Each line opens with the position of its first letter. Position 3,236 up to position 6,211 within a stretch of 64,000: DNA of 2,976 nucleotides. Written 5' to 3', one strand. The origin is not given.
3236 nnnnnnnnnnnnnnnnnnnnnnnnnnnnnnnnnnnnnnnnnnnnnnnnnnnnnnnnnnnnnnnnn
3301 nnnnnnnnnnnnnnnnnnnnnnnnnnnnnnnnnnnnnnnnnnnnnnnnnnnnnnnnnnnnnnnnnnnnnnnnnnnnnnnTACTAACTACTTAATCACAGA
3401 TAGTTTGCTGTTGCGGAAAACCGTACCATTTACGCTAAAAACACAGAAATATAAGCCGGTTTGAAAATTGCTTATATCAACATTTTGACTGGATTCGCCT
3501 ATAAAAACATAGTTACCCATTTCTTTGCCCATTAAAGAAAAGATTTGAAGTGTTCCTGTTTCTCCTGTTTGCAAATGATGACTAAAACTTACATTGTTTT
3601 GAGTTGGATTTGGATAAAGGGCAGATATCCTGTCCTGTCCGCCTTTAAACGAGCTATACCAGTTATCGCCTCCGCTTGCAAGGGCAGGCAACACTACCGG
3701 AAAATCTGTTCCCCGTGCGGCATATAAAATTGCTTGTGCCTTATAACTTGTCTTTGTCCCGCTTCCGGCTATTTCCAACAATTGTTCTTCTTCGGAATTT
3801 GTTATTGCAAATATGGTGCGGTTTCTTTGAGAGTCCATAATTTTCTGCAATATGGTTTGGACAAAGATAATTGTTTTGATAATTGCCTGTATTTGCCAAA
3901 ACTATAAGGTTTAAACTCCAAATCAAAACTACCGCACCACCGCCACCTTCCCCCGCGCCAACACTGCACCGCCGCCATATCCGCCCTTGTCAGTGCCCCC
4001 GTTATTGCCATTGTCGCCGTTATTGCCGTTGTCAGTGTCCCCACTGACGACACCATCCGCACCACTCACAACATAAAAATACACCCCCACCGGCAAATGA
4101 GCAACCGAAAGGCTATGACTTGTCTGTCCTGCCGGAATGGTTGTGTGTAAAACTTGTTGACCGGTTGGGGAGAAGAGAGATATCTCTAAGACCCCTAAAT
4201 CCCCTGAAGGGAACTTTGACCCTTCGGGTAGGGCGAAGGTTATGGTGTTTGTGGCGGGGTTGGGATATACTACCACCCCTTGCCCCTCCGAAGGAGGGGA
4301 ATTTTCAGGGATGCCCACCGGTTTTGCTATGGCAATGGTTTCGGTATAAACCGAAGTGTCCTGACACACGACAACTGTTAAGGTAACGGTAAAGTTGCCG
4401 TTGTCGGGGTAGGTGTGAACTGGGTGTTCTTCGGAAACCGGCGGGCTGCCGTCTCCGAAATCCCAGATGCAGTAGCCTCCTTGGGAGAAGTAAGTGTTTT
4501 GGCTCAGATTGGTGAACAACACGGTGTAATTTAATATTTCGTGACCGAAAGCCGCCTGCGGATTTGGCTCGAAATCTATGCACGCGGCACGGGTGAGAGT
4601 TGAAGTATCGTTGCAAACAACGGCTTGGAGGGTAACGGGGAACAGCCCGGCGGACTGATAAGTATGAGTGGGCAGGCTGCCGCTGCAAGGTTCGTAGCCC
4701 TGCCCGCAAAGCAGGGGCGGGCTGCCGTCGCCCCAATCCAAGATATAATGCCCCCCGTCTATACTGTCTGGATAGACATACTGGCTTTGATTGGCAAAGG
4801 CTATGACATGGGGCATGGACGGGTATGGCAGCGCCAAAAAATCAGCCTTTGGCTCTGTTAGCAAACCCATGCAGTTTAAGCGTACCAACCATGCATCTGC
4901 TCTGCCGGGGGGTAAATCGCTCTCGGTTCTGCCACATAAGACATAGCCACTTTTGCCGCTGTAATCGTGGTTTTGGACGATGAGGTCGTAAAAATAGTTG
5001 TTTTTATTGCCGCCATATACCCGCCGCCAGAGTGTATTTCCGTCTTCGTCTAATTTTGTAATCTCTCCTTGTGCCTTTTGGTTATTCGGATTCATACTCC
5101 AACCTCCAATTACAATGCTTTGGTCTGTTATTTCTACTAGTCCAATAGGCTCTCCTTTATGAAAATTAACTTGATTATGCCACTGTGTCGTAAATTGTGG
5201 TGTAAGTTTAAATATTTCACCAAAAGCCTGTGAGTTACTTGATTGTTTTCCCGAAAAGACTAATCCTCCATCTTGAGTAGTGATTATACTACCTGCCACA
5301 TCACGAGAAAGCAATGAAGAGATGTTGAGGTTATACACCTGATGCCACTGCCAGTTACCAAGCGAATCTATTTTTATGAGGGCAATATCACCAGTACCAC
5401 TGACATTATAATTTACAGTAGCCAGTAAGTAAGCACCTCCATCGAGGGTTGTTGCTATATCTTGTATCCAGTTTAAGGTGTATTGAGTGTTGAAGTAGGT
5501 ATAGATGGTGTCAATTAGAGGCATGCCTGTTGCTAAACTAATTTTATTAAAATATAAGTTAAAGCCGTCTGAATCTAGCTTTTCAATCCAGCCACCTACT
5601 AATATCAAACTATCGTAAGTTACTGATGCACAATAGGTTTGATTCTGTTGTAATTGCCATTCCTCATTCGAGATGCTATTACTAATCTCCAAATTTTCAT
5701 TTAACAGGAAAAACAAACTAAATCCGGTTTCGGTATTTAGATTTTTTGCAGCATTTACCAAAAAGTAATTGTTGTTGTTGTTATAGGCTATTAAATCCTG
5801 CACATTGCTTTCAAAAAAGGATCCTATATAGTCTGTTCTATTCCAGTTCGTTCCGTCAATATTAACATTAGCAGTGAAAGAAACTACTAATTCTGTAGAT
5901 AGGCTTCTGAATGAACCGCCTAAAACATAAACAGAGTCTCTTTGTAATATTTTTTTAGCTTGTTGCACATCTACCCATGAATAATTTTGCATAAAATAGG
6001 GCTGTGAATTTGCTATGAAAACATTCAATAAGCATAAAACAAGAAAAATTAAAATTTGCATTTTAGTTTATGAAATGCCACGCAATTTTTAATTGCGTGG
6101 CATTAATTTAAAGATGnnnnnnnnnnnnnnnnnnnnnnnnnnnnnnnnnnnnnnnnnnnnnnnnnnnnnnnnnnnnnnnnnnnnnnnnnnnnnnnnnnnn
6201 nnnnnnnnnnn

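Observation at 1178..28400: Two independent duplication-plus-deletion events created orphan T9SS CTD 'cassettes' beside full-length genes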

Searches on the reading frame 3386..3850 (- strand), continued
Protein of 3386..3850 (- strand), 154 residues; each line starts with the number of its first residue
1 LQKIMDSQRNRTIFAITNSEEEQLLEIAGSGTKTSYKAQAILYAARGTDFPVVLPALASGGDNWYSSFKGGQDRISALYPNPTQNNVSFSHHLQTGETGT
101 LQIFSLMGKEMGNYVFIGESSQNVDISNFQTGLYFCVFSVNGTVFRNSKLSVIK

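Call 74: fold_search(model_id=the predicted structure, library=pdb)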
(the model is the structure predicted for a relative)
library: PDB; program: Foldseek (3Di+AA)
matches with E <= 10: 1679; with E <= 0.001: 1
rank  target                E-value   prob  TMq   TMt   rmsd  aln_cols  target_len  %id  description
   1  4g5a_A                6.9e-04  1.00  0.45  0.65   2.3        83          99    5  Crystal structure of a putative member of duf 3244 protein family (BT_1867) from Bacteroides thetaiotaomicron VPI-5482 (released 2012-09-19)
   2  7ptp_A                1.2e-03  1.00  0.42  0.10  12.6       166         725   11  In-situ structure of pentameric S-layer protein (released 2021-12-15)
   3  9j6n_A                1.2e-03  1.00  0.40  0.12   3.6        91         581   14  beta-D-galactofuranosidase ORF1110 from Streptomyces sp. JHA19, D-iminogalactitol complex (released 2024-11-27)
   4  8qb1_A                1.6e-03  1.00  0.40  0.65   4.6        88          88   20  C-terminal domain of mirolase from Tannerella forsythia (released 2024-02-28)
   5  9j6m_B                1.7e-03  1.00  0.41  0.12   2.9        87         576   14  beta-D-galactofuranosidase ORF1110 from Streptomyces sp. JHA19, ligand-free form (released 2024-11-27)
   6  8glk_D                2.0e-03  1.00  0.41  0.76   3.0        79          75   19  The Type 9 Secretion System dGldL peak II, NucA substrate bound complex (released 2024-01-31)
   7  8dhw_B                2.2e-03  1.00  0.36  0.11   5.1        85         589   12  Treponema lecithinolyticum beta-glucuronidase in complex with a UNC4917-glucuronide conjugate (released 2023-05-17)
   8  6tyb_C                2.6e-03  1.00  0.31  0.28   4.4        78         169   17  Isolation and Structure of an Antibody that Fully Neutralizes Isolate SIVmac239 Reveals Functional Similarity of SIV a (released 2019-10-02)
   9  9j6n_B                2.9e-03  1.00  0.41  0.12   2.9        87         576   14  beta-D-galactofuranosidase ORF1110 from Streptomyces sp. JHA19, D-iminogalactitol complex (released 2024-11-27)
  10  8gul_A                3.1e-03  1.00  0.33  0.12   3.4        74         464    9  Chitin-active AA10 LPMO (GbpA) complexed with Cu(II) from Vibrio campbellii (released 2023-06-21)
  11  9j6m_A                3.3e-03  1.00  0.40  0.12   3.5        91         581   15  beta-D-galactofuranosidase ORF1110 from Streptomyces sp. JHA19, ligand-free form (released 2024-11-27)
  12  2xwx_A                3.3e-03  0.99  0.36  0.16  12.1       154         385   10  Vibrio cholerae colonization factor GbpA crystal structure (released 2011-11-16)
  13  8dhv_B                3.5e-03  1.00  0.36  0.11   5.1        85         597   12  Treponema lecithinolyticum beta-glucuronidase (released 2023-05-17)
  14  8wm1_A                3.5e-03  1.00  0.42  0.15   7.8       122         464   11  DHS dehydratase (released 2024-10-02)
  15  6oe6_A                3.9e-03  1.00  0.39  0.45  13.2       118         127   13  Structure of a Uncharacterized protein from Leptospira interrogans serogroup Icterohaemorrhagiae serovar Copenhageni ( (released 2019-04-17)
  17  8qb1_C                4.7e-03  1.00  0.38  0.65   4.5        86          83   19  C-terminal domain of mirolase from Tannerella forsythia (released 2024-02-28)
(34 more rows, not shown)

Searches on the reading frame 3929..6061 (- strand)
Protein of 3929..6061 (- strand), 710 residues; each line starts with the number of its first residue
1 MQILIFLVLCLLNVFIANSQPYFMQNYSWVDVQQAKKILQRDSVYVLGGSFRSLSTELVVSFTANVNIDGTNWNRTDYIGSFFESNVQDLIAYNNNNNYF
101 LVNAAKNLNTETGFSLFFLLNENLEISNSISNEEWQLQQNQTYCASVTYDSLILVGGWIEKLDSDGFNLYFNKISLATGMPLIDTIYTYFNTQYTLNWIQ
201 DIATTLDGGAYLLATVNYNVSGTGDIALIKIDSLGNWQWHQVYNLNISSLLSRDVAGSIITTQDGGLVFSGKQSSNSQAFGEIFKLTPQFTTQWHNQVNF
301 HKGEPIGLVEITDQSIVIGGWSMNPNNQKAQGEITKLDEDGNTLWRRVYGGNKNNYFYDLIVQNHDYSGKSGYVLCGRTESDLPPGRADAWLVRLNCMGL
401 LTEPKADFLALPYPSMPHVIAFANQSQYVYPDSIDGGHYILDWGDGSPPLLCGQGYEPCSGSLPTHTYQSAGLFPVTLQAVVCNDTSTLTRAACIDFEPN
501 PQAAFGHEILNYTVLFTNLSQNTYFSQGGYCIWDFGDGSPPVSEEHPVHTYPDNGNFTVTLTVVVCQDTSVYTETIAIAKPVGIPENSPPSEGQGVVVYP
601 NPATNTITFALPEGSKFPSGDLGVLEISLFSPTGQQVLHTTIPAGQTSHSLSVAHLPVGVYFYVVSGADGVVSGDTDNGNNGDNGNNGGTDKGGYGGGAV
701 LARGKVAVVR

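Call 5: search_protein_families(library=pfam, proteins=[window:3929-6061:-], max_evalue=0.01)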
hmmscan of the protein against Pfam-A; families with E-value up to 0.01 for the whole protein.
window:3929-6061:- (710 aa): 3 families
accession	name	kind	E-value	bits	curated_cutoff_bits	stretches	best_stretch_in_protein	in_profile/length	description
PF18911.6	PKD_4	-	9e-14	51.7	27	1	532-575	38-80/85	PKD domain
PF00801.26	PKD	-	9.5e-14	51.6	23.5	2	511-563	14-65/80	PKD domain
PF18962.6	Por_Secre_tail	-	4.8e-08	33.6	27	1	598-668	1-65/75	Secretion system C-terminal sorting domain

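Call 6: search_protein_families(library=ncbifam, proteins=[window:3929-6061:-], max_evalue=0.01)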
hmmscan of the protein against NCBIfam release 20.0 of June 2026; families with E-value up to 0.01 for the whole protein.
window:3929-6061:- (710 aa): 3 families
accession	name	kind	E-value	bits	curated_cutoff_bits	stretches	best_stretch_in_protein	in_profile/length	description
TIGR04183.1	Por_Secre_tail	domain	5.4e-08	32.7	23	1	598-672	1-65/72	T9SS type A sorting domain-containing protein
TIGR00864.1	PCC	subfamily_domain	0.00014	18.3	1861.4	1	530-580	1088-1139/2700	polycystin cation channel protein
NF058578.1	CPR_pilus_PamR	equivalog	0.0012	17.8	300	0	441-482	185-224/297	pilus system RbmA-like protein PamR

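Call 33: list_cluster_members(proteins=[P0001, P0002, P0005, window:3929-6061:-, window:6117-10958:-, window:17835-19595:-, window:1178-3319:-, window:28399-30438:-, window:14016-15302:-, window:542-1075:+])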
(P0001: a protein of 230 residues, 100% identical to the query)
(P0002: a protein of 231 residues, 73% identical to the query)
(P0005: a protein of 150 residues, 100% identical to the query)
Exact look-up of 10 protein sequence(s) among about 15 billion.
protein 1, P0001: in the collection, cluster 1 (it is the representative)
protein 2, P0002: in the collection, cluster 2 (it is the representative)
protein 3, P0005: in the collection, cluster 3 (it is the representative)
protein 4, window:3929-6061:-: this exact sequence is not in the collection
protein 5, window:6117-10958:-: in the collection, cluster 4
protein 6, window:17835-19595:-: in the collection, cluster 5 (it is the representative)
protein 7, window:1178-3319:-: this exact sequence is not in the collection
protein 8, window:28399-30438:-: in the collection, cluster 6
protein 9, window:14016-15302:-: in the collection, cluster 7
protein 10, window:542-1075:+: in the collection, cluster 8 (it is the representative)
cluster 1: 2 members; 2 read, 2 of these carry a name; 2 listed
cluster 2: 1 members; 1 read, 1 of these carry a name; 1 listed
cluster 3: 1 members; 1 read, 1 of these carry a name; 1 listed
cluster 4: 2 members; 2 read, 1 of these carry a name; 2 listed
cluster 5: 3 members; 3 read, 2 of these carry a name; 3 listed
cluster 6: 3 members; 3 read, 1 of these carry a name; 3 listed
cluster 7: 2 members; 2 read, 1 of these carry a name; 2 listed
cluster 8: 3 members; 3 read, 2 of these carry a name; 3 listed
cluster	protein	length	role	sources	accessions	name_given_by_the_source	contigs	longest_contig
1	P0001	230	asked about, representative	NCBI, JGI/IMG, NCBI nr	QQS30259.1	MAG: T9SS type A sorting domain-containing protein [Sphingobacteriales bacterium]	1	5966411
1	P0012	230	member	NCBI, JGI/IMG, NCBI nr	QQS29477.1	MAG: T9SS type A sorting domain-containing protein [Sphingobacteriales bacterium]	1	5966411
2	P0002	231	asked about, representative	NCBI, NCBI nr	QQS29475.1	MAG: T9SS type A sorting domain-containing protein [Sphingobacteriales bacterium]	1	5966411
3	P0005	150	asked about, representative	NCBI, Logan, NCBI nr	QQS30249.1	MAG: T9SS type A sorting domain-containing protein [Sphingobacteriales bacterium]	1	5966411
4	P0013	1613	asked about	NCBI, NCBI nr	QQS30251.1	MAG: T9SS type A sorting domain-containing protein [Sphingobacteriales bacterium]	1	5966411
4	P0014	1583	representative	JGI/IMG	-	-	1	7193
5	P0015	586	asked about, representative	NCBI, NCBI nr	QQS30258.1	MAG: T9SS type A sorting domain-containing protein [Sphingobacteriales bacterium]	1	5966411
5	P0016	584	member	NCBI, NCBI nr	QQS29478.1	MAG: PKD domain-containing protein [Sphingobacteriales bacterium]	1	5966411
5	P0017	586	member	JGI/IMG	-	-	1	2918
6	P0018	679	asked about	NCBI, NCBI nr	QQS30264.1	MAG: caspase family protein [Sphingobacteriales bacterium]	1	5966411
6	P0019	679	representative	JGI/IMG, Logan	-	-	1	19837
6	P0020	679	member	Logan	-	-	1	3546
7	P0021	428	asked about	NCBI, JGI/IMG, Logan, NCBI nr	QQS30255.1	MAG: insulinase family protein [Sphingobacteriales bacterium]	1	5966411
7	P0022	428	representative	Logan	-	-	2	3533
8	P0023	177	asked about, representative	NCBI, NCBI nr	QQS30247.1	MAG: hypothetical protein IPM47_04670 [Sphingobacteriales bacterium]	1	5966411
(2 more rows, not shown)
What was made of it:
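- On Silent-cassette antigenic variation: Both fragments are intact ATG-initiated ORFs annotated as CDS (call 33).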
